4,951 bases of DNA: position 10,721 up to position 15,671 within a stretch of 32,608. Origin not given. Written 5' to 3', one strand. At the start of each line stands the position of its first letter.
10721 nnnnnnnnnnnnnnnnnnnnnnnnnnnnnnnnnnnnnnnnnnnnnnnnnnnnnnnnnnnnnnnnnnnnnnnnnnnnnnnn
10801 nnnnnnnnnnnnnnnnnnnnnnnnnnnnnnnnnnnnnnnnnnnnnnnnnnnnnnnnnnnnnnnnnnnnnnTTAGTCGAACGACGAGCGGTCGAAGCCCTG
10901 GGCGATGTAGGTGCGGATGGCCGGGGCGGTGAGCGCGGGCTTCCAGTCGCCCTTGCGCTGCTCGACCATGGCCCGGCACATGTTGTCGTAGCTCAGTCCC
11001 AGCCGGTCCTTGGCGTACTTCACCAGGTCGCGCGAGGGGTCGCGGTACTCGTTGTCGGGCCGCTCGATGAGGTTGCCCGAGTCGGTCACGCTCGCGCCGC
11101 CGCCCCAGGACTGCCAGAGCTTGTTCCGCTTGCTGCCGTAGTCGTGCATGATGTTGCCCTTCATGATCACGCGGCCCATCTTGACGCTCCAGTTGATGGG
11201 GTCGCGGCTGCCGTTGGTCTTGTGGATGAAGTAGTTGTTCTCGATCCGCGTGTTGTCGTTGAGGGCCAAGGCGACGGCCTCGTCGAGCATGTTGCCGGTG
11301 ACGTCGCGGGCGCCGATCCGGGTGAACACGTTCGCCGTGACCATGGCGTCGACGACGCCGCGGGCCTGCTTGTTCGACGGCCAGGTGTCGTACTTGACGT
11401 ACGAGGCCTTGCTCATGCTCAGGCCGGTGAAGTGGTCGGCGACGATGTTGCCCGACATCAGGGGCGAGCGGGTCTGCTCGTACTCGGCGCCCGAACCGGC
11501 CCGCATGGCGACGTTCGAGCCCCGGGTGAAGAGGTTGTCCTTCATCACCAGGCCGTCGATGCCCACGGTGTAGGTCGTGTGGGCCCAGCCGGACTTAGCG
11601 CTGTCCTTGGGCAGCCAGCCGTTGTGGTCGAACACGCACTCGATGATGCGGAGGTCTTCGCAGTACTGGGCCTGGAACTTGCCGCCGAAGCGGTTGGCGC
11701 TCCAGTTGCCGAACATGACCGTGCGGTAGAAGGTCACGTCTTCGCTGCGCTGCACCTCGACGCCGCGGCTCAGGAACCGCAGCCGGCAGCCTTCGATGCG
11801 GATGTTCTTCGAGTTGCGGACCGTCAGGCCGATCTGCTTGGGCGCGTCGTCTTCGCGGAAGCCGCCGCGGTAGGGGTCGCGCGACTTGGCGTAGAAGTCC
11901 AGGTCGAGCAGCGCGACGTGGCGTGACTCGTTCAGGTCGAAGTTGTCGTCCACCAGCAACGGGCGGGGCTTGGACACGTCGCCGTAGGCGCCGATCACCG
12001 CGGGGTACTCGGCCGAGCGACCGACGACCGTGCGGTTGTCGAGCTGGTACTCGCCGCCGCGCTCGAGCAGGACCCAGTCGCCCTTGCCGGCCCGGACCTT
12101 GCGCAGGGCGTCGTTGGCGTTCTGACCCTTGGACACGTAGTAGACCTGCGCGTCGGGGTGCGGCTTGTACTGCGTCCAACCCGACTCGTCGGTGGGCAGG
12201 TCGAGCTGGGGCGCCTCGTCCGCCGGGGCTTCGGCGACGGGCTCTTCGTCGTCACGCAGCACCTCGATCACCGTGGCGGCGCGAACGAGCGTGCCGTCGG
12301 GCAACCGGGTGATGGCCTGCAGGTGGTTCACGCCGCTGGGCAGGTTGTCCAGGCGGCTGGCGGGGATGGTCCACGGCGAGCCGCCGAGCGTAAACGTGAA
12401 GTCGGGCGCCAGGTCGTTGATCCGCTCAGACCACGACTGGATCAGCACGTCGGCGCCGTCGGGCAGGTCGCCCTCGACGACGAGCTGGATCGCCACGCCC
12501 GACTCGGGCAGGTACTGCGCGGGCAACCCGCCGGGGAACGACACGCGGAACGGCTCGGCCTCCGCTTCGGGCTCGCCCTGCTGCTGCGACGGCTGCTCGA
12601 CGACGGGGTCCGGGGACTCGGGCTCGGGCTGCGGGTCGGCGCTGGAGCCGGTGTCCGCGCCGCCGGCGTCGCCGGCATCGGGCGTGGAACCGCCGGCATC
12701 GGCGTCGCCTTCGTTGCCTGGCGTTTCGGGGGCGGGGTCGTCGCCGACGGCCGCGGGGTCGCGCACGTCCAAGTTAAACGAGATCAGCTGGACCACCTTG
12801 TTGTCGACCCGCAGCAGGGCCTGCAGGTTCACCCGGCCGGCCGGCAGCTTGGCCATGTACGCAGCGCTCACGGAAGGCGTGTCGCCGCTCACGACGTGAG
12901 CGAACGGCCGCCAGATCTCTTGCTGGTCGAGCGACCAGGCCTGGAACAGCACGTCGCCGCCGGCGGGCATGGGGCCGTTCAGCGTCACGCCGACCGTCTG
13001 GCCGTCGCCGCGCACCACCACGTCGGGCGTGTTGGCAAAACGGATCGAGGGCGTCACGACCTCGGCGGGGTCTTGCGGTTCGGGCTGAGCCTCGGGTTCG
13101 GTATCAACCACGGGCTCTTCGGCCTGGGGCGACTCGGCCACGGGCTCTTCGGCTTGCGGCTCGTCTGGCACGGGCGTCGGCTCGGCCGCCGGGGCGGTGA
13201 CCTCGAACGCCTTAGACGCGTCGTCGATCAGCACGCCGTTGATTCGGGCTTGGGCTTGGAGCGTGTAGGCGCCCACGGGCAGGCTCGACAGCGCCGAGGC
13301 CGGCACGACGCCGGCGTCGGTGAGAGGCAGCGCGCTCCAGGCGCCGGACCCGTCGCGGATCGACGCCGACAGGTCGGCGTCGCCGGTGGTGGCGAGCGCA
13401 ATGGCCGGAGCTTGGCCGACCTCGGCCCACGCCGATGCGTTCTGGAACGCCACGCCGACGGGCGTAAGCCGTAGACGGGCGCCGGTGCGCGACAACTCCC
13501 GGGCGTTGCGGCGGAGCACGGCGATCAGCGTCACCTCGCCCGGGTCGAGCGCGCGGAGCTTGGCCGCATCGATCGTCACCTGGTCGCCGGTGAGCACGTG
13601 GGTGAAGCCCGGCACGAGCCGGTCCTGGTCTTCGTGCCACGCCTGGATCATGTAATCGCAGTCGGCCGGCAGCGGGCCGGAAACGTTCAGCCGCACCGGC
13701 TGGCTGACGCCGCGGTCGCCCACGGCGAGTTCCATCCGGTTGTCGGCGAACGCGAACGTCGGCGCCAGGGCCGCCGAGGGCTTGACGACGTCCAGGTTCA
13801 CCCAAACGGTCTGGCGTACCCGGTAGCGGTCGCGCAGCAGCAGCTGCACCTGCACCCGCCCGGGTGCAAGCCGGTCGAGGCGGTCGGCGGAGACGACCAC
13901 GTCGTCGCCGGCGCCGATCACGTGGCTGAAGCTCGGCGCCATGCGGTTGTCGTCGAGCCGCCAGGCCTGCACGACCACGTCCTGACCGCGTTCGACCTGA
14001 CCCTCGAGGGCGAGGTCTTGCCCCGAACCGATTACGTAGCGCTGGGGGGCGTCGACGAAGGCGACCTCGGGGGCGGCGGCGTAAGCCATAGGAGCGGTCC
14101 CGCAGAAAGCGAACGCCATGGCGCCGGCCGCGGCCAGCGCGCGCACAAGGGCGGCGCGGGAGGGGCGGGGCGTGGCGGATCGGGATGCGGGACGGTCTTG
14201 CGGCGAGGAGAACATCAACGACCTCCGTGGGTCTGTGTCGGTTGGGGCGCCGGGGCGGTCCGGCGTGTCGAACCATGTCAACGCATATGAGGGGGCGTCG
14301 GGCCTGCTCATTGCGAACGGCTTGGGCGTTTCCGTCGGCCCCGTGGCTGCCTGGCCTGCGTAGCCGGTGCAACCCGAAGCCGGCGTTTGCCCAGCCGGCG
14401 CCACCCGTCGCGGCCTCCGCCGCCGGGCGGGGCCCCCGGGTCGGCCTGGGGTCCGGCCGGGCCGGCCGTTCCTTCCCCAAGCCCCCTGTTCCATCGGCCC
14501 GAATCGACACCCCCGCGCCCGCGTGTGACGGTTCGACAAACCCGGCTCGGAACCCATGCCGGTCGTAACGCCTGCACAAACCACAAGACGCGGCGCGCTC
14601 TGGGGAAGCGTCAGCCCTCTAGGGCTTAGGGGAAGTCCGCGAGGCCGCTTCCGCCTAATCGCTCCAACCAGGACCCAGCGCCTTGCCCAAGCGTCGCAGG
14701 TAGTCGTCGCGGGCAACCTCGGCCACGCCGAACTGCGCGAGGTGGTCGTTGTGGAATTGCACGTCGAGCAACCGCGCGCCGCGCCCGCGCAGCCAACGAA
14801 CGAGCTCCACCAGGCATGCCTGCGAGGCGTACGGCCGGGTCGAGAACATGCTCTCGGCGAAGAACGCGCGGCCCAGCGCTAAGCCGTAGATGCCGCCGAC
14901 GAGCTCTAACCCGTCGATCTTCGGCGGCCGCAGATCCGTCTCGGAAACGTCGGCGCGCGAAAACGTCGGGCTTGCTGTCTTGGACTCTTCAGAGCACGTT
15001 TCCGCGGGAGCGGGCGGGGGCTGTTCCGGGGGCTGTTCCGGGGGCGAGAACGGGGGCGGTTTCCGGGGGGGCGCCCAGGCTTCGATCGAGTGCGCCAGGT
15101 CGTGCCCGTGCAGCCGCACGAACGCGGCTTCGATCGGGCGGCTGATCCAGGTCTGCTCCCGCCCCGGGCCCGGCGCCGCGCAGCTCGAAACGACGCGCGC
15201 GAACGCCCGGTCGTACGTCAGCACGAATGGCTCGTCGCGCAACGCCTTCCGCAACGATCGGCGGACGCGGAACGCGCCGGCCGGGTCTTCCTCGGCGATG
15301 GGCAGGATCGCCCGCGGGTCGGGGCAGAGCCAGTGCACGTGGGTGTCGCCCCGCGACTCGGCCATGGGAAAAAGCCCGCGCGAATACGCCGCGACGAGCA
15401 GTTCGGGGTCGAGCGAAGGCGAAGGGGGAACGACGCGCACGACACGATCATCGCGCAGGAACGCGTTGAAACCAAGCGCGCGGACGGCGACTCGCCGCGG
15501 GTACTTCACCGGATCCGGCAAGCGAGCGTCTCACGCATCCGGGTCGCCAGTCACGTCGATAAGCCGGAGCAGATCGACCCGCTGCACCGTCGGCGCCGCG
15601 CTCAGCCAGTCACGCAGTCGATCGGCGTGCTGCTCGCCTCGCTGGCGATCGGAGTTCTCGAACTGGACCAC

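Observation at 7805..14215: Two paralogous secreted beta-helix proteins in direct orientation bracket an inverted sulfotransferase gene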

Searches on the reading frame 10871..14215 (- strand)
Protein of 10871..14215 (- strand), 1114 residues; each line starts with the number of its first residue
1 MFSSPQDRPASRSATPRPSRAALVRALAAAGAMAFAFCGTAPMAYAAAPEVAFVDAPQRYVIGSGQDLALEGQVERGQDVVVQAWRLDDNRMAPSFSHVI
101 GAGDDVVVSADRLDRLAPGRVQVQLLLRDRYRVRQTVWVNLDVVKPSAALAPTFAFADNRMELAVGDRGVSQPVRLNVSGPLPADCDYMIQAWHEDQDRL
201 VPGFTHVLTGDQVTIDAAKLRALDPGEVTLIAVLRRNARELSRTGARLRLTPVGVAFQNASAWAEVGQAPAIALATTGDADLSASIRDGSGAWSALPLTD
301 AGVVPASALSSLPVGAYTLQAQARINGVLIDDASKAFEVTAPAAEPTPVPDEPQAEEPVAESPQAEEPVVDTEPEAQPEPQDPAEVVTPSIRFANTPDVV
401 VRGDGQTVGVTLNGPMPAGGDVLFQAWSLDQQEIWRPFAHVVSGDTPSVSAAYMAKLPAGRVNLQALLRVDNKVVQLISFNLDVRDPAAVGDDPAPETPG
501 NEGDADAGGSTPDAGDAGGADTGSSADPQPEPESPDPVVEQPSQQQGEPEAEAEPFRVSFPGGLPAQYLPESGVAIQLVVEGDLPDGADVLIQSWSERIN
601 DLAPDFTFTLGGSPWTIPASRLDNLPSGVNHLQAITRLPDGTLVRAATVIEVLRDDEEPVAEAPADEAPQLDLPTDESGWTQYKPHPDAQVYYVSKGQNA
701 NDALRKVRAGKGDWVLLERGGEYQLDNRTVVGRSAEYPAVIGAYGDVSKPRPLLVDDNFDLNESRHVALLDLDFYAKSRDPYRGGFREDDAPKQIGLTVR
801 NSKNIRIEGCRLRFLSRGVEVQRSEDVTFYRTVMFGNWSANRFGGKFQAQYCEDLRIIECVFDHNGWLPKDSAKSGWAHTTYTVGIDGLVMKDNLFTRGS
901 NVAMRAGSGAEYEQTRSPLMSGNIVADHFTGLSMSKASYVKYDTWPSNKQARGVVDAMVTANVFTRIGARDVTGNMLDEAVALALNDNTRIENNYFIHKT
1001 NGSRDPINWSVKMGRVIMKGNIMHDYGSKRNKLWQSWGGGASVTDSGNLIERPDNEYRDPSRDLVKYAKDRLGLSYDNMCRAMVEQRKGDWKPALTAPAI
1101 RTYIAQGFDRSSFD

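Call 4: search_protein_families(library=pfam, proteins=[window:10871-14215:-], max_evalue=0.1)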
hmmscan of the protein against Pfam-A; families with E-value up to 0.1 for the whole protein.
window:10871-14215:- (1114 aa): 3 families
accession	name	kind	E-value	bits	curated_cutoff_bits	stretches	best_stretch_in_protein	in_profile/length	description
PF13229.12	Beta_helix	-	2.3e-06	27.7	25.9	1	796-935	25-145/158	Right handed beta helix region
PF05048.19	NosD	-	0.00019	21.4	23.6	0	893-1026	68-210/212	Periplasmic copper-binding protein (NosD)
PF03442.20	CBM_X2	-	0.022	15.3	28.9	0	196-233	35-72/83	Carbohydrate binding domain X2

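Call 7: search_protein_families(library=ncbifam, proteins=[window:10871-14215:-], max_evalue=0.1)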
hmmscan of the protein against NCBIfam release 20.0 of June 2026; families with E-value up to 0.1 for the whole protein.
window:10871-14215:- (1114 aa): 0 families

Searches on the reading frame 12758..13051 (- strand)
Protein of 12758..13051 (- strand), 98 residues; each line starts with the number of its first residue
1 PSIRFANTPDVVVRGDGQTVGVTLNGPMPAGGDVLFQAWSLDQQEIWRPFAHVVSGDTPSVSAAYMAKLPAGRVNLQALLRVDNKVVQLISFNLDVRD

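Call 73: predict_structure(alignment_id=A5)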
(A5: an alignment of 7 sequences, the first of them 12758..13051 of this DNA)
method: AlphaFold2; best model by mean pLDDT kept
length: 98 residues; sequences in the alignment: 7
mean_pLDDT: 94.4   pTM: 0.84
mean pLDDT of the five models: 94.4, 93.4, 92.2, 91.9, 90.6
residues with pLDDT >= 90: 91; 70-90: 7; 50-70: 0; < 50: 0
segments of 3 or more residues with pLDDT < 50: none
pLDDT, mean of each block of 10 residues (from residue 1): 91 93 92 97 95 92 95 97 96 96
secondary structure, 60 per line:
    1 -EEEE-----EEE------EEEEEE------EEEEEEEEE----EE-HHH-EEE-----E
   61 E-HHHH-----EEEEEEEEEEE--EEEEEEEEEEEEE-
elements in order: E2-5 E11-13 E20-25 E32-40 E52-54 H63-66 E72-82 E85-97

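Call 76: fold_search(model_id=the predicted structure, library=pdb)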
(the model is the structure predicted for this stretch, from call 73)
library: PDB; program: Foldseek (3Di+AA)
matches with E <= 10: 1991; with E <= 0.001: 0
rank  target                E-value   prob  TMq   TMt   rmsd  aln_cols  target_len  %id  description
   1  6tzz_B                1.8e-03  1.00  0.38  0.18  10.0       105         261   12  Crystal Structure of Tetrahymena Thermophila Lipin Phosphatidic Acid Phosphatase with Magnesium (released 2020-03-18)
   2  6tzy_A                2.1e-03  1.00  0.45  0.19  10.9       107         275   14  Crystal Structure of a lipin/Pah Phosphatidic Acid Phosphatase (released 2020-03-18)
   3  9d14                  2.6e-03  1.00  0.43  0.18  11.1       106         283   13  Tt Pah2 D148N delta helix with magnesium (released 2025-11-12)
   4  7lhk_A                3.7e-03  0.99  0.42  0.17  11.3       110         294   15  High-Resolution Crystal Structure of a Lipin/Pah Phosphatidic Acid Phosphatase (released 2022-02-23)
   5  6sws_A                4.1e-03  1.00  0.51  0.46   3.8        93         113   18  The DBB dimerization domain of B-cell adaptor for PI3K (BCAP) is required for down regulation of inflammatory signalli (released 2020-02-19)
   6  7lhk_B                5.7e-03  0.99  0.43  0.18   7.4       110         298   14  High-Resolution Crystal Structure of a Lipin/Pah Phosphatidic Acid Phosphatase (released 2022-02-23)
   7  6tzz_A                6.0e-03  0.98  0.38  0.17   8.4       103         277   14  Crystal Structure of Tetrahymena Thermophila Lipin Phosphatidic Acid Phosphatase with Magnesium (released 2020-03-18)
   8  3vvw_A                6.7e-03  1.00  0.54  0.50   5.1       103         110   14  NDP52 in complex with LC3C (released 2013-02-27)
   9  9d15                  6.7e-03  0.97  0.37  0.16  12.0       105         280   13  Tt Pah2 D148N delta helix with magnesium and tungstate (released 2025-11-12)
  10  6tzy_D                7.1e-03  0.97  0.39  0.18   8.8       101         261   14  Crystal Structure of a lipin/Pah Phosphatidic Acid Phosphatase (released 2020-03-18)
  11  9d13                  9.3e-03  0.94  0.37  0.16  12.0       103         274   14  Tt Pah2 D148N delta helix apo (released 2025-11-12)
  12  4v96_AH               9.8e-03  1.00  0.55  0.21   4.7       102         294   15  The structure of a 1.8 MDa viral genome injection device suggests alternative infection mechanisms (released 2014-07-09)
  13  4v96_AQ               1.0e-02  1.00  0.56  0.22   4.7       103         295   16  The structure of a 1.8 MDa viral genome injection device suggests alternative infection mechanisms (released 2014-07-09)
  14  6sws_C                1.1e-02  1.00  0.51  0.47   3.8        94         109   18  The DBB dimerization domain of B-cell adaptor for PI3K (BCAP) is required for down regulation of inflammatory signalli (released 2020-02-19)
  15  6sws_B                1.1e-02  1.00  0.51  0.46   3.7        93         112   18  The DBB dimerization domain of B-cell adaptor for PI3K (BCAP) is required for down regulation of inflammatory signalli (released 2020-02-19)
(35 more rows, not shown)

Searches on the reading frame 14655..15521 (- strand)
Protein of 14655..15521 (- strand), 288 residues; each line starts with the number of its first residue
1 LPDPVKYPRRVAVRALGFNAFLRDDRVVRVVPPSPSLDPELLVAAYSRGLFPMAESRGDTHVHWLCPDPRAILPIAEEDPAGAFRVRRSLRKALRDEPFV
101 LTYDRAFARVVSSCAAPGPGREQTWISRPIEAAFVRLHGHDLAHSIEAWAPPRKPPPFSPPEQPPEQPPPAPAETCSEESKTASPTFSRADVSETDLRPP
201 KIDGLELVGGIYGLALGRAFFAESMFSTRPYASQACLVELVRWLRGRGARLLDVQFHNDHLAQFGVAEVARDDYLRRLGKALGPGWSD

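Call 4: search_protein_families(library=pfam, proteins=[window:14655-15521:-], max_evalue=0.1)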
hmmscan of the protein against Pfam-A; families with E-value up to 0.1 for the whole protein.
window:14655-15521:- (288 aa): 1 family
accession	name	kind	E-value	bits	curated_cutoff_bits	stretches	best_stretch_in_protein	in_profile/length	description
PF03588.20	Leu_Phe_trans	-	1.7e-50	171.3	22.7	2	39-149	1-104/171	Leucyl/phenylalanyl-tRNA protein transferase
